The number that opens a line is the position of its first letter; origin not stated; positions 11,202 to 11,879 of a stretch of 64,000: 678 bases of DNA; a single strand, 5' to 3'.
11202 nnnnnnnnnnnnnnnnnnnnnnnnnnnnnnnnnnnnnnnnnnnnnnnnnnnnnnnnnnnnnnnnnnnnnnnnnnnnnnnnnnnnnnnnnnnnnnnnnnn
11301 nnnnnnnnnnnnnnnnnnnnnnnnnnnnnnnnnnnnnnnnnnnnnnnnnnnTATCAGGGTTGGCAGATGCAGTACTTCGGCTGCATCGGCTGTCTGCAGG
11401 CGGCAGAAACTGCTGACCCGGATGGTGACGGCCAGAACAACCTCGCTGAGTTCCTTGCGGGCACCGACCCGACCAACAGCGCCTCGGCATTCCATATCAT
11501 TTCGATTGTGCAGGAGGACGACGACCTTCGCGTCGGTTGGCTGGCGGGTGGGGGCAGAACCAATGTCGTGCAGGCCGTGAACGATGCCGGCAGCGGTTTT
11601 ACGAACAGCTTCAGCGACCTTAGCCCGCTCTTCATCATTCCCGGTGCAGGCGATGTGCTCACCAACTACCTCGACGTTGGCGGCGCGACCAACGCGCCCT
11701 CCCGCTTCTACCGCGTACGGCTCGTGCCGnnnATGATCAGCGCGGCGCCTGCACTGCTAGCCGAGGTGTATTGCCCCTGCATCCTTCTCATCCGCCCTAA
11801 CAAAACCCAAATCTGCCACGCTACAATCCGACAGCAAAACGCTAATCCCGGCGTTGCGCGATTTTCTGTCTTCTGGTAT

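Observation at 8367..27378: Unnamed ~110-aa C-terminal domain shared by three unrelated secreted proteins (S53 sedolisin, C1 peptidase, beta-repeat adhesin)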

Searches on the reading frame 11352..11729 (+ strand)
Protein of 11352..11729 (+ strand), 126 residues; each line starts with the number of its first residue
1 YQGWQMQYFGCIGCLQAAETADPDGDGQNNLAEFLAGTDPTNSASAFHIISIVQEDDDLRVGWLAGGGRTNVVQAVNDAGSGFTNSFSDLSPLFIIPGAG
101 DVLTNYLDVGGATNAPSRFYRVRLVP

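Call 10: find_homologous_proteins(query=window:11352-11729:+, max_evalue=0.001)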
Query seq(126 aa) (126 aa): 188 proteins with E <= 0.001 among 212 candidates; the best 120 are listed.
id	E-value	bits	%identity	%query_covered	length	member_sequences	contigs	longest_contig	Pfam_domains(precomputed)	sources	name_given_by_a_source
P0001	2.0e-69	250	59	99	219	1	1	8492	-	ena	-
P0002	4.8e-49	184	69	98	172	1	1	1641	-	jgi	jgi:hypothetical protein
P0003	1.9e-47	179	67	98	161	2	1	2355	-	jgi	jgi:hypothetical protein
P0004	7.8e-46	173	62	100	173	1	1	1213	-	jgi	jgi:hypothetical protein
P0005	1.7e-45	172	61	100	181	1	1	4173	PF00801.27,PF18911.7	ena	-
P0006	1.9e-44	169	68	96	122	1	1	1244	PF18884.6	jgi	jgi:hypothetical protein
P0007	2.0e-44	169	60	100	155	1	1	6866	-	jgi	jgi:hypothetical protein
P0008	2.7e-44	168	61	100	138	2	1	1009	-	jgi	jgi:hypothetical protein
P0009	4.7e-44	168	61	100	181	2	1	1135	PF00801.27,PF18911.7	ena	-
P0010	3.9e-43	165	61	100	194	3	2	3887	PF00801.27,PF18911.7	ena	-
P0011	5.6e-43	164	60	100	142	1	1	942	-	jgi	jgi:hypothetical protein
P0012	1.0e-41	160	60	99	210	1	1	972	PF13385.14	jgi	jgi:hypothetical protein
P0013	1.5e-41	160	58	100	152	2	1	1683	-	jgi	jgi:hypothetical protein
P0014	9.7e-41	157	57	100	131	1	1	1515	-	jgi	jgi:hypothetical protein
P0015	3.2e-40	155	61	100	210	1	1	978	PF00801.27,PF18911.7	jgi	jgi:PKD repeat protein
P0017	6.0e-40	154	60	100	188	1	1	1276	PF18884.6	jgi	-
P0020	1.4e-39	153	58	100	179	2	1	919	PF07679.23,PF18884.6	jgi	jgi:hypothetical protein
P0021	1.4e-39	153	61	96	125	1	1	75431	-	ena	-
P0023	2.9e-39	152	60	96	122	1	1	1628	PF18884.6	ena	-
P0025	3.6e-39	152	58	100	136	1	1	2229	PF18884.6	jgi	jgi:hypothetical protein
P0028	4.6e-38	148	59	100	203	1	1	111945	-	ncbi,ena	-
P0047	5.1e-35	138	53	100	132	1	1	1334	PF18884.6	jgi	jgi:hypothetical protein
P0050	3.1e-34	136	55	100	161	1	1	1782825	-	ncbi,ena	-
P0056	1.5e-33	134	62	84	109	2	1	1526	PF18884.6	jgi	jgi:hypothetical protein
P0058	4.6e-33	132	60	89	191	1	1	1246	PF18884.6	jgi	jgi:hypothetical protein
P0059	4.6e-33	132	63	77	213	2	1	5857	PF18884.6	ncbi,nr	ncbi:MAG TPA: hypothetical protein VLZ12_08580, partial [Verrucomicrobiae bacterium]|nr:hypothetical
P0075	4.4e-30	122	50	99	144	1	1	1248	PF18884.6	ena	-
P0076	5.3e-30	122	52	98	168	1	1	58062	-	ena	-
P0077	5.4e-30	122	54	79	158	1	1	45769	PF18884.6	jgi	jgi:hypothetical protein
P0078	7.4e-30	122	52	98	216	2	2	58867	-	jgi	jgi:hypothetical protein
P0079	1.1e-29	121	61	83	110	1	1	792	PF18884.6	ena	-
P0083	4.3e-29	119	55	83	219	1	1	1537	PF18884.6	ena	-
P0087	5.5e-29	119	56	83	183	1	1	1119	PF18884.6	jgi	jgi:hypothetical protein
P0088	6.3e-29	119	52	99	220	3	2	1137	PF18884.6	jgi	jgi:hypothetical protein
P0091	1.1e-28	118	56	83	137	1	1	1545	PF18884.6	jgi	jgi:hypothetical protein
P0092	1.1e-28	118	59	85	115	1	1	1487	PF18884.6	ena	-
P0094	1.8e-28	117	54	84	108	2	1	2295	PF18884.6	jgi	jgi:hypothetical protein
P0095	2.4e-28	117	52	98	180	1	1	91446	-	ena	-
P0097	4.7e-28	116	53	95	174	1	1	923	PF18884.6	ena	-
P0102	2.1e-27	114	52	99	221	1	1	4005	PF18884.6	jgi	jgi:hypothetical protein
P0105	4.4e-27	113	50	99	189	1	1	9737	PF18884.6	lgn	-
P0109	5.8e-27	112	56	89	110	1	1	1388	PF18884.6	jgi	jgi:hypothetical protein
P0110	6.9e-27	112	53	99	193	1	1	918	PF18884.6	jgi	jgi:hypothetical protein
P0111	7.6e-27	112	50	98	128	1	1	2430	PF18884.6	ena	-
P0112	1.6e-26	111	51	83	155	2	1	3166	PF18884.6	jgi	jgi:hypothetical protein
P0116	1.3e-25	108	52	83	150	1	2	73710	-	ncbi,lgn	-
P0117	2.5e-25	107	50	83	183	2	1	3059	PF18884.6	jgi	jgi:hypothetical protein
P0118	2.5e-25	107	52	83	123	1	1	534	PF18884.6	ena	-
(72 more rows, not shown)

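Call 18: predict_structure(alignment_id=A1)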
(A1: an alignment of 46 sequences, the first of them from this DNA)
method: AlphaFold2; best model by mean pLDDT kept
length: 126 residues; sequences in the alignment: 46
mean_pLDDT: 91.4   pTM: 0.78
mean pLDDT of the five models: 91.4, 90.8, 90.6, 89.1, 86.0
residues with pLDDT >= 90: 98; 70-90: 25; 50-70: 3; < 50: 0
segments of 3 or more residues with pLDDT < 50: none
pLDDT, mean of each block of 10 residues (from residue 1): 86 93 94 92 92 95 95 91 88 94 95 83 90
secondary structure, 60 per line:
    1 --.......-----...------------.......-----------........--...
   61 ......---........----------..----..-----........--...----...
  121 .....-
elements in order: H3-9 H30-36 E48-55 E58-66 E70-77 E101-108 E118-125

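Call 21: fold_search(model_id=the predicted structure, library=pdb)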
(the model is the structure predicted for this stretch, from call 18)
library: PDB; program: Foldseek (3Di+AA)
matches with E <= 10: 923; with E <= 0.001: 0
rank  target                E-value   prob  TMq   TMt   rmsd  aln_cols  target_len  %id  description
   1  3o0l_A                7.3e-03  0.84  0.29  0.32   6.2        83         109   16  Crystal structure of a Pfam DUF1425 family member (Shew_1734) from Shewanella sp. pv-4 at 1.81 a resolution (released 2010-08-04)
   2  7skp_B                7.8e-03  0.98  0.34  0.49   5.1        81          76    9  De novo synthetic protein DIG14 (tetragonal space group) (released 2022-10-12)
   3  7skp_A                1.3e-02  0.97  0.34  0.51   5.2        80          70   10  De novo synthetic protein DIG14 (tetragonal space group) (released 2022-10-12)
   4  4gio_A                3.5e-02  0.80  0.32  0.38   6.0        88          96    9  Crystal structure of Campylobacter jejuni cj0090 (released 2012-09-26)
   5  3o0l_B                4.9e-02  0.90  0.37  0.42   5.4        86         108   10  Crystal structure of a Pfam DUF1425 family member (Shew_1734) from Shewanella sp. pv-4 at 1.81 a resolution (released 2010-08-04)
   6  1zld                  4.9e-02  0.72  0.33  0.38   5.0        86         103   19  Crystal structure of a RGD-containing host-selective toxin: Pyrenophora tritici-repentis Ptr ToxA (released 2005-08-16)
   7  1zle_B                5.2e-02  0.72  0.33  0.37   4.9        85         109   18  Crystal structure of a RGD-containing host-selective toxin: Pyrenophora tritici-repentis Ptr ToxA (released 2005-08-16)
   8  2x41                  5.5e-02  0.84  0.35  0.08   6.1       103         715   14  Structure of beta-glucosidase 3B from Thermotoga neapolitana in complex with glucose (released 2010-02-09)
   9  2xsk                  6.2e-02  0.44  0.26  0.31   6.6        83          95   10  E. coli curli protein CsgC - SeCys (released 2010-12-29)
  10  1zle_A                7.1e-02  0.60  0.32  0.37   5.6        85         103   20  Crystal structure of a RGD-containing host-selective toxin: Pyrenophora tritici-repentis Ptr ToxA (released 2005-08-16)
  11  8x7n_A                8.6e-02  0.47  0.31  0.33   8.2       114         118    9  Cell-cell adhesion Nanobody/Antigen Pair (released 2024-07-17)
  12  9gy2_A                8.6e-02  0.28  0.28  0.07   9.7        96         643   11  Non-Hemolytic Phospholipase C (PLC N) (released 2025-10-15)
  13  1gui_A                8.6e-02  0.13  0.21  0.18  14.4       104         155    8  CBM4 structure and function (released 2002-09-26)
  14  7uae_A                9.7e-02  0.35  0.28  0.08  14.9       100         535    8  Human meprin alpha (active state) (released 2022-11-02)
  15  2xzz                  1.1e-01  0.44  0.28  0.34   6.8        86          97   14  Crystal structure of the human transglutaminase 1 beta-barrel domain (released 2011-01-26)
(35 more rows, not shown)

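Call 22: search_protein_representatives(alignment_id=A1)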
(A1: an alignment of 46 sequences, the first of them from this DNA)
Query: 46 sequences, 139 profile positions. Proteins with E-value up to 0.001 (for the whole library): 31484; up to 1e-10: 8135; up to 1e-30: 1004. The best 150 are listed.
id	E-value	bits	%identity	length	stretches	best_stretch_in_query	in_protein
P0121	1.5e-151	514.1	-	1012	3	3-139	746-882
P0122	5.0e-97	337.6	-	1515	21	9-54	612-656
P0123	7.6e-97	337.0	-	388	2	9-139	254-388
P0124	1.2e-90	316.9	-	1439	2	9-138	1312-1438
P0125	1.2e-89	313.6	-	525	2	9-139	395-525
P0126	2.3e-84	296.5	-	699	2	9-139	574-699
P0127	2.7e-83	293.1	-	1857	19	8-60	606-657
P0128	4.3e-81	285.9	-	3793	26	9-53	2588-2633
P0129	8.1e-78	275.3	-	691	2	9-138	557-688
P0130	1.8e-77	274.2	-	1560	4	9-138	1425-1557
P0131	5.5e-77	272.6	-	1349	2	3-139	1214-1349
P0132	6.6e-77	272.4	-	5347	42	8-52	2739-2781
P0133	7.6e-77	272.2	-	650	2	8-139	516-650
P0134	3.3e-76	270.1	-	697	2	8-139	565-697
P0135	2.0e-75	267.6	-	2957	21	9-99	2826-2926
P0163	2.5e-63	228.4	-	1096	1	7-139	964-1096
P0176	3.2e-60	218.3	-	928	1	11-139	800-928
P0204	2.3e-55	202.5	-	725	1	3-139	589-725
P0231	1.8e-53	196.4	-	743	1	11-139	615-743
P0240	5.6e-53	194.9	-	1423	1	10-139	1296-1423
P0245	2.1e-52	193.0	-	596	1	3-139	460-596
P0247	2.3e-52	192.8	-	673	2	8-139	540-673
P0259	7.9e-52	191.1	-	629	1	3-139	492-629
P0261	1.2e-51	190.5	-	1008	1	8-139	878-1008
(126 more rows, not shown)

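Call 25: find_related_loci(query=A1, collection=genome_contigs, flank=6000)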
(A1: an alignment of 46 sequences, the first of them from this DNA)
Query A1 (126 aa) in genome_contigs; peptide patterns used: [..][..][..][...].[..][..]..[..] (x = any residue, [..] = any of these).
590 stretches matched a pattern (row limit reached: there are more); 510 encode a relative of the query (tblastn E <= 1e-3); the best 80 are kept; 76 distinct loci.
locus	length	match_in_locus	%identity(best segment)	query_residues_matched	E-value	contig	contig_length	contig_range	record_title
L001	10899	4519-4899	61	1-126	5e-51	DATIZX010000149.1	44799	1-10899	MAG TPA_asm: Verrucomicrobiia bacterium isolate SMAG_U15312 k141_4787942, whole genome shotgun sequence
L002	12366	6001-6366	64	1-126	3e-50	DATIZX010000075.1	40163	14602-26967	MAG TPA_asm: Verrucomicrobiia bacterium isolate SMAG_U15312 k141_5809071, whole genome shotgun sequence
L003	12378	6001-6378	62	4-126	4e-49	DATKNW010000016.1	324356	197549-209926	MAG TPA_asm: Verrucomicrobiia bacterium isolate SMAG_U14747 k141_465272, whole genome shotgun sequence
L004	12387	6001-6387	59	1-126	2e-48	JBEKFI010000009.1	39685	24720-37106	MAG: Verrucomicrobiia bacterium isolate SPRUCE 226 SPRUCE_226_9, whole genome shotgun sequence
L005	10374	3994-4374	62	1-126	2e-47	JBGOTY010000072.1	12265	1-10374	MAG: Verrucomicrobiia bacterium isolate OBJ_0618_7090110_151 k141_3179584_length_12265_cov_18.0000, whole genome shotgun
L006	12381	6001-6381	59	1-126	1e-46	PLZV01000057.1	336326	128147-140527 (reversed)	MAG: Verrucomicrobia bacterium isolate palsa_1439 73.20120700_P3D.107_contig_11269, whole genome shotgun sequence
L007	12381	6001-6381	57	1-126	4e-46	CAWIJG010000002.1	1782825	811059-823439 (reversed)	MAG: uncultured Verrucomicrobiae bacterium isolate MFD05512.bin.1.230 genome assembly, contig: contig_15775, whole genom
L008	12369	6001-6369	58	1-126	6e-46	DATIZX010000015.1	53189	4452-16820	MAG TPA_asm: Verrucomicrobiia bacterium isolate SMAG_U15312 k141_3238724, whole genome shotgun sequence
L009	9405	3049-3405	61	4-125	7e-46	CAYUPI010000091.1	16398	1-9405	MAG TPA_asm: uncultured Verrucomicrobiota bacterium isolate binchicken_co185_233 genome assembly, contig: NODE_5047_leng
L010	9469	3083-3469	57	1-126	2e-45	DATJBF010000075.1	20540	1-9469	MAG TPA_asm: Verrucomicrobiia bacterium isolate SMAG_U15347 k141_2328601, whole genome shotgun sequence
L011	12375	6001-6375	61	1-124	2e-45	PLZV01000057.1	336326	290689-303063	MAG: Verrucomicrobia bacterium isolate palsa_1439 73.20120700_P3D.107_contig_11269, whole genome shotgun sequence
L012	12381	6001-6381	59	1-126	3e-45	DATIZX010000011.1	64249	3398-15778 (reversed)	MAG TPA_asm: Verrucomicrobiia bacterium isolate SMAG_U15312 k141_2430674, whole genome shotgun sequence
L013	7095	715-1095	54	1-126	8e-45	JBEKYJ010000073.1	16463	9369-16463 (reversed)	MAG: Verrucomicrobiia bacterium isolate SPRUCE 672 SPRUCE_672_73, whole genome shotgun sequence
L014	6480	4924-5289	56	1-126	3e-44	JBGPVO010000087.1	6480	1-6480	MAG: Verrucomicrobiia bacterium isolate OBJ1_062018_110_14 k141_534138_length_6480_cov_9.0000, whole genome shotgun sequ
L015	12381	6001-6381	59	1-126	2e-44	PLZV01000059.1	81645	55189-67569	MAG: Verrucomicrobia bacterium isolate palsa_1439 73.20120700_P3D.107_contig_17765, whole genome shotgun sequence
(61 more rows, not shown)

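Call 27: search_protein_families(library=pfam, alignment_id=A1, max_evalue=1)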
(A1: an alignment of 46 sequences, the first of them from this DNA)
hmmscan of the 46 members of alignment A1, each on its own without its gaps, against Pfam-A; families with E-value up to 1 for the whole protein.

A. member 1, seq(126 aa): 1 family
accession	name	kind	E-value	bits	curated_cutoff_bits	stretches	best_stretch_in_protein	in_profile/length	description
PF18884.5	TSP3_bac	-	0.037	14.3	25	1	22-42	1-21/22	Bacterial TSP3 repeat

B. families by the number of members that match (of 46 scanned): 20 families
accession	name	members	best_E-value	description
PF18884.5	TSP3_bac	27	2e-11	Bacterial TSP3 repeat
PF12680.13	SnoaL_2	6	0.01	SnoaL-like domain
PF00801.26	PKD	5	8.4e-10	PKD domain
PF13517.12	FG-GAP_3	4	0.11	FG-GAP-like repeat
PF18911.6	PKD_4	2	6.8e-13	PKD domain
PF18717.6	CxC4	2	0.17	CxC4 like cysteine cluster associated with KDZ transposases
PF24784.1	Temptin_C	2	0.39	Temptin C-terminal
PF18981.6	InlK_D3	1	0.032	Internalin K domain (D3/D4)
PF13681.11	PilX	1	0.053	Type IV pilus assembly protein PilX C-term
PF22432.2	PA2794-like_C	1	0.074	PA2794-like, C-terminal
PF00036.39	EF-hand_1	1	0.098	EF hand domain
PF17753.7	Ig_mannosidase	1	0.14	Ig-fold domain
PF04098.21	Rad52_Rad22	1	0.16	Rad52/22 family double-strand break repair protein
PF06193.16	Orthopox_A5L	1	0.18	Orthopoxvirus A5L protein-like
PF00270.35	DEAD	1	0.24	DEAD/DEAH box helicase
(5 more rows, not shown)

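Call 33: search_protein_families(library=pfam, alignment_id=A2, max_evalue=0.0001)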
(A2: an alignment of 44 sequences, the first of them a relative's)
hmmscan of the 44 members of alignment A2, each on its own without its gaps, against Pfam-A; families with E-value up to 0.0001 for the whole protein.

A. member 1, P0211 (461 aa): 1 family
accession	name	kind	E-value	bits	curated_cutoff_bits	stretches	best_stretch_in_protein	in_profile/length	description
PF00149.33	Metallophos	-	8.6e-08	33.3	21.5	1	57-242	18-191/191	Calcineurin-like phosphoesterase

B. families by the number of members that match (of 44 scanned): 47 families (the first 25 are shown)
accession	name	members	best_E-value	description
PF18911.6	PKD_4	21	2.4e-35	PKD domain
PF00801.26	PKD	19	2.2e-21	PKD domain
PF00041.27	fn3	8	5.2e-24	Fibronectin type III domain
PF13927.12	Ig_3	6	1.1e-50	Immunoglobulin domain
PF07679.22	I-set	6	2.5e-50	Immunoglobulin I-set domain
PF00544.25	Pectate_lyase_4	6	2.8e-35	Pectate lyase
PF13895.12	Ig_2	6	4.8e-21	Immunoglobulin domain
PF18884.5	TSP3_bac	6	1e-19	Bacterial TSP3 repeat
PF00047.31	ig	5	9.4e-13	Immunoglobulin domain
PF13540.12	RCC1_2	4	2e-49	Regulator of chromosome condensation (RCC1) repeat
PF25390.1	WD40_RLD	4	1.6e-42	RCC1-like domain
PF22842.2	Pel9A-like_beta_helix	3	2.2e-75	Pel9A-like, right handed beta helix region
PF01095.25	Pectinesterase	3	1.8e-35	Pectinesterase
PF19190.6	BACON_2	3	8.9e-25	Viral BACON domain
PF12951.13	PATR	3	5.8e-11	Passenger-associated-transport-repeat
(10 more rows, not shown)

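Call 44: search_protein_families(library=ncbifam, alignment_id=A1, max_evalue=1)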
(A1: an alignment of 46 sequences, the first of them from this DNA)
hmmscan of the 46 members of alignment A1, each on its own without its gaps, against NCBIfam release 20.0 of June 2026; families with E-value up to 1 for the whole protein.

A. member 1, seq(126 aa): 2 families
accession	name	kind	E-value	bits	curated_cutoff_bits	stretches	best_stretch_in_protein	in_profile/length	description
NF042425.1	Amuc_1099_fam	equivalog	0.00015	21.4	50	1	20-46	127-153/321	Amuc_1099 family pilus-like system protein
TIGR02734.1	crtI_fam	subfamily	0.19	10.4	238.1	1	34-80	185-228/504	phytoene desaturase family protein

B. families by the number of members that match (of 46 scanned): 21 families
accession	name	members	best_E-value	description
NF042425.1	Amuc_1099_fam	41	1.5e-13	Amuc_1099 family pilus-like system protein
NF047639.1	throspo3_MtsD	13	1.6e-09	cell-cell cohesion protein MtsD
NF041762.1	diheme_GEGP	9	6.7e-05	GEGP motif-containing diheme protein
NF033765.2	gliding_CglD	2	0.034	adventurous gliding motility lipoprotein CglD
NF047930.1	ABC_ATP_B6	2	0.12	putative B6 ABC transporter ATP-binding protein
NF050805.1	CellDivHKDivJCaul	1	0.005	cell cycle sensor histidine kinase DivJ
NF038134.1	choice_anch_M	1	0.0065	choice-of-anchor M domain-containing protein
NF009430.1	PRK12789.1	1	0.017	flagellar basal body P-ring protein FlgI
NF041112.1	chap_CsgH_alph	1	0.025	curli-like amyloid fiber formation chaperone CsgH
NF012211.1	tand_rpt_95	1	0.037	tandem-95 repeat protein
NF002053.0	PRK00886.1-2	1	0.045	2-phosphosulfolactate phosphatase family protein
NF008186.0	PRK10938.1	1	0.049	molybdate ABC transporter ATP-binding protein ModF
NF033932.1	LapB_rpt_80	1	0.07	LapB repeat-containing protein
NF033677.1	biofilm_BapA_N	1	0.16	BapA prefix-like domain-containing protein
NF038116.1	Sden1266_dom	1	0.16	choice-of-anchor H family protein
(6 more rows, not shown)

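Call 45: search_solved_structures(query=A1, max_evalue=1)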
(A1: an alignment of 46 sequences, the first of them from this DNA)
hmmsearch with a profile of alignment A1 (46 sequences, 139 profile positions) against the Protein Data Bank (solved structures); distinct sequences matched with E-value up to 1: 173 (the best 60 are shown).
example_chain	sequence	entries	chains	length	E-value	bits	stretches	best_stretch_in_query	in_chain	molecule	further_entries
1y6w_A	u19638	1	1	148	0.00084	22.5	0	29-48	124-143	Calmodulin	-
2l1w_A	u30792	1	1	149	0.0028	20.8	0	25-48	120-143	Calmodulin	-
2k0j_A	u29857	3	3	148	0.0031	20.7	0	29-48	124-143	calmodulin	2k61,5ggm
6tz6_B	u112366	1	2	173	0.0032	20.6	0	29-54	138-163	Calcineurin subunit B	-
7jts_t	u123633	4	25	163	0.0041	20.3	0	28-48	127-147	Calmodulin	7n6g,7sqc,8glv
5i0i_E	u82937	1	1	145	0.006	19.7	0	29-48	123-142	Calmodulin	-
3u0k_A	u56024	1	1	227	0.0066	19.6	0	29-48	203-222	RCaMP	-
1ahr_A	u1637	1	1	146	0.0082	19.3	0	29-48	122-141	CALMODULIN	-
1xfu_O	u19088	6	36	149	0.0086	19.3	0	26-48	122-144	Calmodulin 2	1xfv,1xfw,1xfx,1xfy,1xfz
8k9z_B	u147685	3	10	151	0.0087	19.2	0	26-48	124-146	Calmodulin-2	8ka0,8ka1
6dah_A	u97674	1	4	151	0.01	19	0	29-48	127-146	Calmodulin-1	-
9jqi_A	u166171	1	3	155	0.01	19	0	29-50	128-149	Calmodulin-1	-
1ooj_A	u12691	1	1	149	0.011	19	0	29-48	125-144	Calmodulin CMD-1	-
2n6a_A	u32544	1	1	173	0.011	19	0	29-52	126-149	human calmodulin/connexin-36 peptide hybrid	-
1mxe_A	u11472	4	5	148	0.011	18.9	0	29-48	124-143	Calmodulin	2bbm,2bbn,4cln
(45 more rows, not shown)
